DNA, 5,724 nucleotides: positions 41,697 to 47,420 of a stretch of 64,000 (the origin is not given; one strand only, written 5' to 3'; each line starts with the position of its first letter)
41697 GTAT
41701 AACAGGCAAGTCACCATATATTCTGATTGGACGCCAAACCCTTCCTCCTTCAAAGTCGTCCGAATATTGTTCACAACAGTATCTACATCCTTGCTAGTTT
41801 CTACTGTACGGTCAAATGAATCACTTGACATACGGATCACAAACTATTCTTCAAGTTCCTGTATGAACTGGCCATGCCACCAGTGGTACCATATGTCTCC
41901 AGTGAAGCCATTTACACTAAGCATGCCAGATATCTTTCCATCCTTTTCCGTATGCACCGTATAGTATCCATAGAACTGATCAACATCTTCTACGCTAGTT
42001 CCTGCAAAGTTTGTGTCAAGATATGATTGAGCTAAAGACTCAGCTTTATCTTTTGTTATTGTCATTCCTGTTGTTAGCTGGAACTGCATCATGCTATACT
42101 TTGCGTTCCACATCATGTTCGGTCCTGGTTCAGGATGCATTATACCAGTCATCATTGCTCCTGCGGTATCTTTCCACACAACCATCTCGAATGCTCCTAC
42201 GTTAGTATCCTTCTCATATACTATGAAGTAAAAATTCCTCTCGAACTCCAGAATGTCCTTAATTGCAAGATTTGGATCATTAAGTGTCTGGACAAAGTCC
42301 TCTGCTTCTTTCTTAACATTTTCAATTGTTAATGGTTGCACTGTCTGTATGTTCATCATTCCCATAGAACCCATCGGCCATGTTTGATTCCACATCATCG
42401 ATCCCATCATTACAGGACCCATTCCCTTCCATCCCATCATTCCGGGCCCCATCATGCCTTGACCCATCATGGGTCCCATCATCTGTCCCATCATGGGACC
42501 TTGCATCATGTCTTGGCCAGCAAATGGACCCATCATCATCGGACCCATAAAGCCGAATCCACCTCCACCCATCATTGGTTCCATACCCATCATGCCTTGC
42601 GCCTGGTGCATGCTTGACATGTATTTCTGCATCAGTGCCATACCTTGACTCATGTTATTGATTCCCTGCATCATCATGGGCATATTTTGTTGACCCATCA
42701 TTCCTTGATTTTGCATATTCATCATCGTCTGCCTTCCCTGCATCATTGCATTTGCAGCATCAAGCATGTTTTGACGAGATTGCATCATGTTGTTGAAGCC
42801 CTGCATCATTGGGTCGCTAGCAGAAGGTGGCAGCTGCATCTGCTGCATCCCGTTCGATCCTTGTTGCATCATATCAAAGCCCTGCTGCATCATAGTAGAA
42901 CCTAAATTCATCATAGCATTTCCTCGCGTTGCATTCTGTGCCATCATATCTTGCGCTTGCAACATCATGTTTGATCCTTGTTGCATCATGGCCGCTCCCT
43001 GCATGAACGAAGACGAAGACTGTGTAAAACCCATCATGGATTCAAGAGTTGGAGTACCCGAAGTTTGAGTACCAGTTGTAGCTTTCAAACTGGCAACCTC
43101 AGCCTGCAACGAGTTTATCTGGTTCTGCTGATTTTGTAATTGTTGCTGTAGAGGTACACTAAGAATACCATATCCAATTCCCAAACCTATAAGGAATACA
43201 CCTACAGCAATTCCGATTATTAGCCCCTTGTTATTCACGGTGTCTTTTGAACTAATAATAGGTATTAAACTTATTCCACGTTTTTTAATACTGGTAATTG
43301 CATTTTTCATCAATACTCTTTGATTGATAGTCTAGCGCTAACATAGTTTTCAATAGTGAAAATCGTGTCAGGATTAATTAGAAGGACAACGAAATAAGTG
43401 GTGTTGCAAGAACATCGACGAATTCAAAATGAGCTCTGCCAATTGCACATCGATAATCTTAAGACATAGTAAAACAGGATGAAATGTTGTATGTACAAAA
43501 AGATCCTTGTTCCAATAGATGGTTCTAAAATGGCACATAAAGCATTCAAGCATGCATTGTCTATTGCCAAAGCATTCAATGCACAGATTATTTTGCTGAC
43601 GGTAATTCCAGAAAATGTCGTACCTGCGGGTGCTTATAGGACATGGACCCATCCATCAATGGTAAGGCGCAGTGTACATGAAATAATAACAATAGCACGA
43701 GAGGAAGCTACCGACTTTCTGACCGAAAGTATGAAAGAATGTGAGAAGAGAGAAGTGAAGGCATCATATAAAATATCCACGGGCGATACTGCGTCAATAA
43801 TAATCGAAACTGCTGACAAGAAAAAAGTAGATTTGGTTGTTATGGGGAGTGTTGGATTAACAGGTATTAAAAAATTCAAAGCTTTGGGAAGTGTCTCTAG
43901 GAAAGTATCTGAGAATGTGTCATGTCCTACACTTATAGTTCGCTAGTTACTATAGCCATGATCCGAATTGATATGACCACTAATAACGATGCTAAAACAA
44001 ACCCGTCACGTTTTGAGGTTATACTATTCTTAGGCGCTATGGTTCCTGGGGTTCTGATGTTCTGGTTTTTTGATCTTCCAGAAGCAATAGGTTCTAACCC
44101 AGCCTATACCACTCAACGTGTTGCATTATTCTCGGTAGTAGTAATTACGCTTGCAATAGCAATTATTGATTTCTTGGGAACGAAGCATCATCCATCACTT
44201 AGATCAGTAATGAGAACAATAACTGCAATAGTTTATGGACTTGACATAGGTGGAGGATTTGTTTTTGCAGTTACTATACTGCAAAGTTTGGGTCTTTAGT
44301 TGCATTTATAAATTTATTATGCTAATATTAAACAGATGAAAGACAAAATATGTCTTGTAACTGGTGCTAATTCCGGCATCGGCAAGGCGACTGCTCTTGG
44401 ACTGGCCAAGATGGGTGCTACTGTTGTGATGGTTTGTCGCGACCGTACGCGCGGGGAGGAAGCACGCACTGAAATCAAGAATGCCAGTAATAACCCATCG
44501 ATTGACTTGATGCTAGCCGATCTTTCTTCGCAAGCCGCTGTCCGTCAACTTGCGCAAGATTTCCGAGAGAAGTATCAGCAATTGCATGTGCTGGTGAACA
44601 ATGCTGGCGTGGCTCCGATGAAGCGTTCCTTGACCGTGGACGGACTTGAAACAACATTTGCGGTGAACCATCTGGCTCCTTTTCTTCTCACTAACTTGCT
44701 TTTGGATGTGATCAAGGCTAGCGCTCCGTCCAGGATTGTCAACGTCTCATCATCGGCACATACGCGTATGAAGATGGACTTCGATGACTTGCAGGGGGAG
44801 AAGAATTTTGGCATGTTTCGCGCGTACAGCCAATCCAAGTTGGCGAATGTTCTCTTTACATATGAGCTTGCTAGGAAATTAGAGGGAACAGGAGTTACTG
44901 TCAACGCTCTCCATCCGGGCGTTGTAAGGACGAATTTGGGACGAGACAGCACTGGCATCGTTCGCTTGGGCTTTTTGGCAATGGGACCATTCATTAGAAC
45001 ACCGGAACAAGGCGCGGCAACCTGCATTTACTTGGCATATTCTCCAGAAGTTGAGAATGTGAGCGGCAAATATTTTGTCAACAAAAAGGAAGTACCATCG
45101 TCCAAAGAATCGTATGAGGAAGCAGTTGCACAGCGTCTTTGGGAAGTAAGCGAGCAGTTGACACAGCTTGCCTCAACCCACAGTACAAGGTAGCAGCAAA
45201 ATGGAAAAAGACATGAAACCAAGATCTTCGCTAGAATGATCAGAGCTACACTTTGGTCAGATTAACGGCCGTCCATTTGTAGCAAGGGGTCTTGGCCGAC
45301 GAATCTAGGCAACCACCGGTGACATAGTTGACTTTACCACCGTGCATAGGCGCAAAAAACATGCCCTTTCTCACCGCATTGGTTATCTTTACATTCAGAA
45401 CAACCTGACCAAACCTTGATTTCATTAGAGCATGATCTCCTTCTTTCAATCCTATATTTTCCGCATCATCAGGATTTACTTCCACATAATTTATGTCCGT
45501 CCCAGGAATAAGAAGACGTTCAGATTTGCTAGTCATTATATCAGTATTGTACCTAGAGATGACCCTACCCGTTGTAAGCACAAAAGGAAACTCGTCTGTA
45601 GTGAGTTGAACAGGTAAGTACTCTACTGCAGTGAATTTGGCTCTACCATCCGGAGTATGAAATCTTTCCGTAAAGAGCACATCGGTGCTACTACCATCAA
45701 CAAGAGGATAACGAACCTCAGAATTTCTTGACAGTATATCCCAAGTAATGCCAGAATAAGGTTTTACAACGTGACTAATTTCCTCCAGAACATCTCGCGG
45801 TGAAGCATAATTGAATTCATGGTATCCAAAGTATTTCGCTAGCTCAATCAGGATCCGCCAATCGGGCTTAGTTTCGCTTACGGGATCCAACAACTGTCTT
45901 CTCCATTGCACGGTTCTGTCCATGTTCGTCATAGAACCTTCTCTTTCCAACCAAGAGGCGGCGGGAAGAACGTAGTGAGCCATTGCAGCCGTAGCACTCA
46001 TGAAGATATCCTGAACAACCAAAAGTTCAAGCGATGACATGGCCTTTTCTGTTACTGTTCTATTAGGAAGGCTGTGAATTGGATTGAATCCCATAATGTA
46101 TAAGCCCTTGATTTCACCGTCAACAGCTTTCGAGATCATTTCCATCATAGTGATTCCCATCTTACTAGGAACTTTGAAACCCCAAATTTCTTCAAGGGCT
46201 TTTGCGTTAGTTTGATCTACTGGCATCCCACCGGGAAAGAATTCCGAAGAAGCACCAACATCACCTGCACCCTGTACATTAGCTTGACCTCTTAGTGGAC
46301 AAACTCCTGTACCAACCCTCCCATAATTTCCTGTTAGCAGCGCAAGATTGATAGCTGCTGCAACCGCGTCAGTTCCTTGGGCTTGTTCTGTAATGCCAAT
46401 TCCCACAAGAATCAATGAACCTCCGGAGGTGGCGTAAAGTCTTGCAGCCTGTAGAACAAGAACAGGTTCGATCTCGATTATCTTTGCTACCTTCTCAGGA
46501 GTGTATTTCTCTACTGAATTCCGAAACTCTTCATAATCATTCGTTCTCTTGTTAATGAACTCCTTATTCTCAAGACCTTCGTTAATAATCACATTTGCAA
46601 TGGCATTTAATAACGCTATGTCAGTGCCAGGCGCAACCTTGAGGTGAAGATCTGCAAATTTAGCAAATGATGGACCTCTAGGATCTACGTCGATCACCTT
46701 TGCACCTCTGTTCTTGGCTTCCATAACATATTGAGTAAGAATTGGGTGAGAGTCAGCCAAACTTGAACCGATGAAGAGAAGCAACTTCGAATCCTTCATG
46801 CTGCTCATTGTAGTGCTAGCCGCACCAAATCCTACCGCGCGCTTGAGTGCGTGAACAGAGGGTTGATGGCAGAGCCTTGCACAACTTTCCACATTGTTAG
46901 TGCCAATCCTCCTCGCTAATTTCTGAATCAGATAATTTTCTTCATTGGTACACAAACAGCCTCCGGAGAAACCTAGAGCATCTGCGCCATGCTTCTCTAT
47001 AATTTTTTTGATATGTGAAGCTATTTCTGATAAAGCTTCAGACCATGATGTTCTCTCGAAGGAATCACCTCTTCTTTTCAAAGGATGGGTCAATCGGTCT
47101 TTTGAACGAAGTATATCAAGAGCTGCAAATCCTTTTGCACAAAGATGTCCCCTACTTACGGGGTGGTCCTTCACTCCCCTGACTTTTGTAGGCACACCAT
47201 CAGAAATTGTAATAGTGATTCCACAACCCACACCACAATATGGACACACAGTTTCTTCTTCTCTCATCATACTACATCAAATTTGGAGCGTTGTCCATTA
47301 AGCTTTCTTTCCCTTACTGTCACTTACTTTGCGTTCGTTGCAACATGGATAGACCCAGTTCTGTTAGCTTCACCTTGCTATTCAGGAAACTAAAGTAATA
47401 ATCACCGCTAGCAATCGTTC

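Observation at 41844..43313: Membrane-anchored protein with a 230-residue tract that is about 30% methionine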

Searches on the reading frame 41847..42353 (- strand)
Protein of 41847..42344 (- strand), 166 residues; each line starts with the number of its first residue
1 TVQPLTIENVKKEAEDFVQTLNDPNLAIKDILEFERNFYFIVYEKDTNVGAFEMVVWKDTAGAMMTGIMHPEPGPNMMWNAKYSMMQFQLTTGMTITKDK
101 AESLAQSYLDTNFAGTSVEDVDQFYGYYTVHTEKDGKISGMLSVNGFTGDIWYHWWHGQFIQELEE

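Call 7: search_protein_families(library=pfam, proteins=[window:41847-42344:-], max_evalue=10)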
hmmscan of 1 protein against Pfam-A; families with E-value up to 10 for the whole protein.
seq(166 aa): 1 family
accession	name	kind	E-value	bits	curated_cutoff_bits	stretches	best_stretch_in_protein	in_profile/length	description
PF21749.2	DACND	-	0.085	12.8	27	1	100-157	51-108/173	Probable sensor domain DACND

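Call 23: search_solved_structures(query=A1, max_evalue=10, show_alignments=2)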
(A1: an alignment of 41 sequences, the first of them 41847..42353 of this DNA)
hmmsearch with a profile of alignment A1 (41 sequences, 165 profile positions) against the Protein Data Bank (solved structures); distinct sequences matched with E-value up to 10: 1.
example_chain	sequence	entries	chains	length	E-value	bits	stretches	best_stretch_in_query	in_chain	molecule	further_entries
9e9c_d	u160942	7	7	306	0.29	13.9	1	20-85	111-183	Large ribosomal subunit protein mL45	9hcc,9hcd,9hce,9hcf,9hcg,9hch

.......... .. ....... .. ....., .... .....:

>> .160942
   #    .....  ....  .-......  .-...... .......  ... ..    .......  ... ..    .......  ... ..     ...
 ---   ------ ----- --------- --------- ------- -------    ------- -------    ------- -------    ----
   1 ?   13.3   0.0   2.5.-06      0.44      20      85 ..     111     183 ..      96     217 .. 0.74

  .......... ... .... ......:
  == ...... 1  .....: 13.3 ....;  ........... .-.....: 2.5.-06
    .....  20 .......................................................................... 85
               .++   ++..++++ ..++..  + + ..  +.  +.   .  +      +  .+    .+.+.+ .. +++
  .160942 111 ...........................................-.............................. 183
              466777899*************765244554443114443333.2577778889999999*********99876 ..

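Call 24: search_protein_families(library=pfam, alignment_id=A1, max_evalue=0.01)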
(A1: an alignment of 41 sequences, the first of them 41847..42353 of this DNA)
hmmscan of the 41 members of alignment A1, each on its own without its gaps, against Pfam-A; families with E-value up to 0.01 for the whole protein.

A. member 1, window:41847-42353:- (169 aa): 0 families

B. families by the number of members that match (of 41 scanned): 5 families
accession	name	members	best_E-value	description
PF03413.25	PepSY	18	3.5e-09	Peptidase propeptide and YPEB domain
PF14620.12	YPEB_PepSY1-2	13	1.4e-05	YpeB sporulation, PepSY1 and PepSY2 domains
PF13734.11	Inhibitor_I69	4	0.0017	Spi protease inhibitor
PF16244.11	DUF4901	1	0.00014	YcdB, YcdC repeated domain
PF09268.16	Clathrin-link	1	0.0066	Clathrin, heavy-chain linker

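Call 27: predict_structure(alignment_id=A1)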
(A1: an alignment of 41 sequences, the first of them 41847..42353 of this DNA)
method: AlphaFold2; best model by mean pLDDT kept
length: 169 residues; sequences in the alignment: 41
mean_pLDDT: 91.1   pTM: 0.86
mean pLDDT of the five models: 91.1, 90.7, 90.0, 89.7, 88.3
residues with pLDDT >= 90: 124; 70-90: 34; 50-70: 11; < 50: 0
segments of 3 or more residues with pLDDT < 50: none
pLDDT, mean of each block of 10 residues (from residue 1): 83 95 96 94 96 95 78 88 84 79 98 97 96 94 95 94 86
secondary structure, 60 per line:
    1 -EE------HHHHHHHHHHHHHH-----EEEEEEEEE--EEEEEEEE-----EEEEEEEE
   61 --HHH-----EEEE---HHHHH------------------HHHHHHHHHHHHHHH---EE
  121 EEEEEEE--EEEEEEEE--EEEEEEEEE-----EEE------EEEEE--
elements in order: H10-23 E29-37 E40-47 E53-60 E71-74 H78-82 H101-115 E119-127 E130-137 E140-148 E154-156 E163-167

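Call 31: fold_search(model_id=the predicted structure, library=pdb)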
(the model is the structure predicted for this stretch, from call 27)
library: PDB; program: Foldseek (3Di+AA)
matches with E <= 10: 1119; with E <= 0.001: 0
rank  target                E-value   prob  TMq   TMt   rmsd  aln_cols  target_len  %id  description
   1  4exr                  1.0e-03  0.96  0.27  0.29  12.2       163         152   14  Crystal structure of a putative lipoprotein (CD1622) from Clostridium difficile 630 at 1.85 A resolution (released 2012-06-27)
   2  5boi                  6.0e-03  0.99  0.32  0.25  10.7       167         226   12  Bacillus megaterium YpeB C-terminal domain (released 2015-08-12)
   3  8veh_C                2.0e-02  0.33  0.21  0.19  17.1       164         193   10  Crystal structure of outer membrane lipoprotein carrier protein (LolA) from Rickettsia bellii (released 2023-12-27)
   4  8veh_B                2.5e-02  0.28  0.21  0.19  18.4       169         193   13  Crystal structure of outer membrane lipoprotein carrier protein (LolA) from Rickettsia bellii (released 2023-12-27)
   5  6y2s_B                4.9e-02  0.44  0.26  0.15  18.6       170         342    9  Escherichia coli R318A RnlA endoribonuclease (single alanine mutant of RnlA) (released 2021-03-31)
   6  7zb2_GGG              6.6e-02  0.25  0.22  0.08  14.7       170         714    6  apo macrocyclase OphP (released 2022-07-06)
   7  8veh_A                6.6e-02  0.18  0.21  0.19  16.4       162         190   14  Crystal structure of outer membrane lipoprotein carrier protein (LolA) from Rickettsia bellii (released 2023-12-27)
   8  3iun                  7.0e-02  0.25  0.23  0.08  17.0       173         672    8  apPEP_D622N opened state (released 2010-05-05)
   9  6y2r_B                7.4e-02  0.47  0.27  0.15  18.4       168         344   10  Escherichia coli R255A RnlA endoribonuclease (single alanine mutant of RnlA) (released 2021-05-12)
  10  3iuj                  7.8e-02  0.25  0.24  0.08  16.9       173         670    8  apPEP_WT2 opened state (released 2010-05-05)
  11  1o6f                  9.2e-02  0.30  0.25  0.08  15.8       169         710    8  PROLYL OLIGOPEPTIDASE FROM PORCINE BRAIN, D641A MUTANT WITH BOUND PEPTIDE LIGAND SUC-GLY-PRO (released 2002-11-18)
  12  3ium                  9.2e-02  0.20  0.22  0.08  18.1       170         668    9  apPEP_WTX opened state (released 2010-05-05)
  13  7abw_A                1.2e-01  0.44  0.31  0.17  16.1       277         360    8  Crystal structure of siderophore reductase FoxB (released 2021-09-01)
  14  1vz3                  1.5e-01  0.23  0.24  0.07  14.8       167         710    8  PROLYL OLIGOPEPTIDASE FROM PORCINE BRAIN, T597C MUTANT (released 2004-07-01)
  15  6y2s_A                1.5e-01  0.30  0.26  0.14  18.3       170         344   10  Escherichia coli R318A RnlA endoribonuclease (single alanine mutant of RnlA) (released 2021-03-31)
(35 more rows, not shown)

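Call 33: find_related_loci(query=A1, collection=genome_contigs, flank=6000)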
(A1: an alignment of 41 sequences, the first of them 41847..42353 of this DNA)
Query A1 (169 aa) in genome_contigs; peptide patterns used: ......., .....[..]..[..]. (x = any residue, [..] = any of these).
600 stretches matched a pattern (row limit reached: there are more); 595 encode a relative of the query (tblastn E <= 1e-3); the best 80 are kept; 80 distinct loci.
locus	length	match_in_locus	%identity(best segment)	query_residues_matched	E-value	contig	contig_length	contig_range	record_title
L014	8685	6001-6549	55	1-169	1e-66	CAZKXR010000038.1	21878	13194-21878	MAG TPA_asm: uncultured Nitrososphaera sp. isolate binchicken_co274_240 genome assembly, contig: NODE_6169_length_21878_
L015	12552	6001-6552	50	2-168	3e-59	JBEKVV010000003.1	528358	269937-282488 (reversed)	MAG: Candidatus Bathyarchaeia archaeon isolate SPRUCE 612 SPRUCE_612_3, whole genome shotgun sequence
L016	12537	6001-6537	48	8-168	7e-54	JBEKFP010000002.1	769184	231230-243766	MAG: Candidatus Bathyarchaeia archaeon isolate SPRUCE 232 SPRUCE_232_2, whole genome shotgun sequence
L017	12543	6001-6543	50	7-168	2e-53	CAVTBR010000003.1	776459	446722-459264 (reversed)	MAG: Candidatus Bathyarchaeota archaeon isolate MFD02248.bin.2.56 genome assembly, contig: contig_40402, whole genome sh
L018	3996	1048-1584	47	8-168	7e-53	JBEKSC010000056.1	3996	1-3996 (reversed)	MAG: Candidatus Bathyarchaeia archaeon isolate SPRUCE 525 SPRUCE_525_56, whole genome shotgun sequence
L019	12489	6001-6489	50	8-168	4e-52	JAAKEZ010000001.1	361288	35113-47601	Candidatus Bathyarchaeota archaeon A05DMB-2 NODE_13_length_361288_cov_9.175903, whole genome shotgun sequence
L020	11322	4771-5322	48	4-168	2e-51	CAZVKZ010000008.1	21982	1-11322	MAG TPA_asm: uncultured Candidatus Bathyarchaeia archaeon isolate binchicken_co10_289 genome assembly, contig: NODE_1084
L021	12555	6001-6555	48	7-166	3e-51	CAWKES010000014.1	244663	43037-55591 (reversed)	MAG: Candidatus Bathyarchaeota archaeon isolate MFD04492.bin.2.141 genome assembly, contig: contig_42164, whole genome s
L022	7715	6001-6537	47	8-168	3e-50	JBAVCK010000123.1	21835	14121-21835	MAG: Candidatus Bathyarchaeia archaeon isolate MFD04490_ilm_asm_bin17 k127_165773, whole genome shotgun sequence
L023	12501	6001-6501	47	4-168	2e-50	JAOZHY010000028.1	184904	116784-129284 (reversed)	MAG: Candidatus Bathyarchaeota archaeon isolate SRBZ_5 k147_44638, whole genome shotgun sequence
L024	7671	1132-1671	48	8-168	2e-50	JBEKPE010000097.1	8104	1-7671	MAG: Candidatus Bathyarchaeia archaeon isolate SPRUCE 457 SPRUCE_457_97, whole genome shotgun sequence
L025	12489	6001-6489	48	8-168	5e-50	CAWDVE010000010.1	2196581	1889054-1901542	MAG: uncultured Candidatus Rokubacteria bacterium isolate MFD05674.bin.2.168 genome assembly, contig: contig_27548, whol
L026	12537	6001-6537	47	8-168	6e-50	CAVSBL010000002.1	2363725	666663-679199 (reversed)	MAG: Candidatus Bathyarchaeota archaeon isolate MFD04408.bin.2.179 genome assembly, contig: contig_12384, whole genome s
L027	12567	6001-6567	46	7-166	2e-49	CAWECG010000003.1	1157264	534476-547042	MAG: Candidatus Bathyarchaeota archaeon isolate MFD03726.bin.1.224 genome assembly, contig: contig_34182, whole genome s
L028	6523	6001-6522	45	7-155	5e-49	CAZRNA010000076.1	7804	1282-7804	MAG TPA_asm: uncultured Candidatus Bathyarchaeia archaeon isolate SRP098346_co1_365 genome assembly, contig: NODE_12799_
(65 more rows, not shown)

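Call 40: search_protein_families(library=ncbifam, alignment_id=A1, max_evalue=0.01)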
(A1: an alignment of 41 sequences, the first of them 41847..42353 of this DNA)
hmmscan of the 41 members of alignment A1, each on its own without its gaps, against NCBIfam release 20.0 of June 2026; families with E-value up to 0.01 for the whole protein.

A. member 1, window:41847-42353:- (169 aa): 0 families

B. families by the number of members that match (of 41 scanned): 2 families
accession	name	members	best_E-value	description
TIGR02889.1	spore_YpeB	3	0.00077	germination protein YpeB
NF053587.1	SpmdActasePaiA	1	0.0097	spermidine/spermine N(1)-acetyltransferase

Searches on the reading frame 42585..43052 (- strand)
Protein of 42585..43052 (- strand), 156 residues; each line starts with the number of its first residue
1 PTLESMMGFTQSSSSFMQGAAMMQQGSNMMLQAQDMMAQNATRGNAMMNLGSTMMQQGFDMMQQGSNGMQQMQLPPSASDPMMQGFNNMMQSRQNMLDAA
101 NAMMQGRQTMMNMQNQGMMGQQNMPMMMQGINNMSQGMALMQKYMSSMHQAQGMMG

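Call 79: search_protein_representatives(protein=window:42585-43052:-)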
Query: 156 residues. Proteins with E-value up to 0.001 (for the whole library): 1; up to 1e-10: 1; up to 1e-30: 1. The best 1 are listed.
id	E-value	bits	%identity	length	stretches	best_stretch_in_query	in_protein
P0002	1.5e-54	199.8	75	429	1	5-156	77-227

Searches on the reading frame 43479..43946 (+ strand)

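Call 5: search_protein_families(library=pfam, proteins=[window:43479-43946:+], max_evalue=0.1)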
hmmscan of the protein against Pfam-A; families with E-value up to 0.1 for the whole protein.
window:43479-43946:+ (155 aa): 3 families
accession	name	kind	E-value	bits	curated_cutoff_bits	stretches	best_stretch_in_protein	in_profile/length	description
PF00582.32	Usp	-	1.3e-32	113.7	24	1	5-155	1-141/141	Universal stress protein family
PF02670.22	DXP_reductoisom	-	0.031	15.4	21.7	1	67-132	48-106/129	1-deoxy-D-xylulose 5-phosphate reductoisomerase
PF01261.30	AP_endonuc_2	-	0.059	13.5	31.1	1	19-117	66-153/249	Xylose isomerase-like TIM barrel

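Call 6: search_protein_families(library=ncbifam, proteins=[window:43479-43946:+], max_evalue=0.1)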
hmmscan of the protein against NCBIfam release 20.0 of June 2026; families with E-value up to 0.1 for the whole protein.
window:43479-43946:+ (155 aa): 8 families
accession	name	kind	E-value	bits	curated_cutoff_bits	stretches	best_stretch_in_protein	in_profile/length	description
NF007512.0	PRK10116.1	equivalog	5.1e-09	36.3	167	1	6-125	3-111/142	universal stress protein UspC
NF008380.0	PRK11175.1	equivalog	4e-07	29.3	227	1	96-154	242-299/313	universal stress protein UspE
NF011581.0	PRK15005.1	equivalog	1.1e-06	28.9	166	1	5-155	1-144/144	universal stress protein UspF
NF011698.0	PRK15118.1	equivalog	6.6e-05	23.1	202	1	5-125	2-112/144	universal stress protein UspA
NF012000.0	PRK15456.1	equivalog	0.00035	20.6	189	1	5-155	1-142/142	universal stress protein UspG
NF038185.1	KdpD_non_kinase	exception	0.0079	15.5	550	1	4-125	243-354/373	KdpD-like non-kinase potassium sensor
NF053747.1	NdoAlphArabAbnA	equivalog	0.022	14.1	480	1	40-138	174-271/310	arabinan endo-1,5-alpha-L-arabinosidase AbnA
NF007436.0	PRK09982.1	equivalog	0.077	13.2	203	0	5-124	2-111/142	universal stress protein UspD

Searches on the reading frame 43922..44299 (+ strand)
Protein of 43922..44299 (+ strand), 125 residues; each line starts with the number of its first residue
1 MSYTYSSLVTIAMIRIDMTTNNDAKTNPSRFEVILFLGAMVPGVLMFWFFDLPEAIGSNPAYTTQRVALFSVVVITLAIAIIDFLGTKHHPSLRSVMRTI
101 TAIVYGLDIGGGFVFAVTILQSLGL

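Call 5: search_protein_families(library=pfam, proteins=[window:43922-44299:+], max_evalue=0.1)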
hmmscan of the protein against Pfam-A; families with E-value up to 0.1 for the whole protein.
window:43922-44299:+ (125 aa): 0 families

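Call 6: search_protein_families(library=ncbifam, proteins=[window:43922-44299:+], max_evalue=0.1)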
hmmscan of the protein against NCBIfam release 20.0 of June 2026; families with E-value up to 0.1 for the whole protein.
window:43922-44299:+ (125 aa): 1 family
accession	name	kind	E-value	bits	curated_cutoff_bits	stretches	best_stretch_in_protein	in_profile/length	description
NF001390.0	PRK00281.1-4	equivalog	0.0011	18.5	260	1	16-117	33-129/272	undecaprenyl-diphosphate phosphatase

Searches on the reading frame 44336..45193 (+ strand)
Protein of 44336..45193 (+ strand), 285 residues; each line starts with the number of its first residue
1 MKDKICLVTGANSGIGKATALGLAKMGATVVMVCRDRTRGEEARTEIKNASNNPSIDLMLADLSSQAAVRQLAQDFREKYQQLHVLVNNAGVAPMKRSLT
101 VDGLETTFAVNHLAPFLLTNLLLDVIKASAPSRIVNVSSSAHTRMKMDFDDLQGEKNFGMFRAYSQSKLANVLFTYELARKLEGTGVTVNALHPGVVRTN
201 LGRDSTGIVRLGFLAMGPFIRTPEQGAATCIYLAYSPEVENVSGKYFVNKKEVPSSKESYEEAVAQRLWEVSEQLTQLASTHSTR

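Call 5: search_protein_families(library=pfam, proteins=[window:44336-45193:+], max_evalue=0.1)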
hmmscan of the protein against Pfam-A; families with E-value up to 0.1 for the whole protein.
window:44336-45193:+ (285 aa): 7 families
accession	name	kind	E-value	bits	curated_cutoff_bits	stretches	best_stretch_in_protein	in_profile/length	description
PF00106.31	adh_short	-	3.2e-39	134.9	26.6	1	4-204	1-189/195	short chain dehydrogenase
PF13561.12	adh_short_C2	-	4.7e-29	102.1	27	1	10-246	1-228/236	Enoyl-(Acyl carrier protein) reductase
PF08659.16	KR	-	7.5e-09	36.2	22.6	1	7-96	4-95/180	KR domain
PF01370.27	Epimerase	-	6.9e-07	29.4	20.9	1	7-181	2-159/240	NAD dependent epimerase/dehydratase family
PF16363.11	GDP_Man_Dehyd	-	0.0085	16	27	1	7-141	1-131/332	GDP-mannose 4,6 dehydratase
PF04075.20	F420H2_quin_red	-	0.024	15.2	22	1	8-89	30-110/130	F420H(2)-dependent quinone reductase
PF18306.6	LDcluster4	-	0.055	13.5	26.3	1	3-44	31-72/151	SLOG cluster4 family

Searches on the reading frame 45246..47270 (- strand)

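Call 5: search_protein_families(library=pfam, proteins=[window:45246-47270:-], max_evalue=0.1)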
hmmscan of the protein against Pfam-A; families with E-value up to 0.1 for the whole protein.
window:45246-47270:- (674 aa): 5 families
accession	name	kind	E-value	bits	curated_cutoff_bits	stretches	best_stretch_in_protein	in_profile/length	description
PF00384.28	Molybdopterin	-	1.2e-75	255.2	24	1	59-479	1-352/353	Molybdopterin oxidoreductase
PF01568.27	Molydop_binding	-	3e-23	82.4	26.8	1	563-667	1-109/110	Molydopterin dinucleotide binding domain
PF04879.21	Molybdop_Fe4S4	-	8.2e-17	61.4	22.7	1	4-53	3-52/55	Molybdopterin oxidoreductase Fe4S4 domain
PF00205.28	TPP_enzyme_M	-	0.0084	16.3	30.4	1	110-206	26-120/137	Thiamine pyrophosphate enzyme, central domain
PF11305.13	DUF3107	-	0.073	13.8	27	0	577-607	41-71/73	Protein of unknown function (DUF3107)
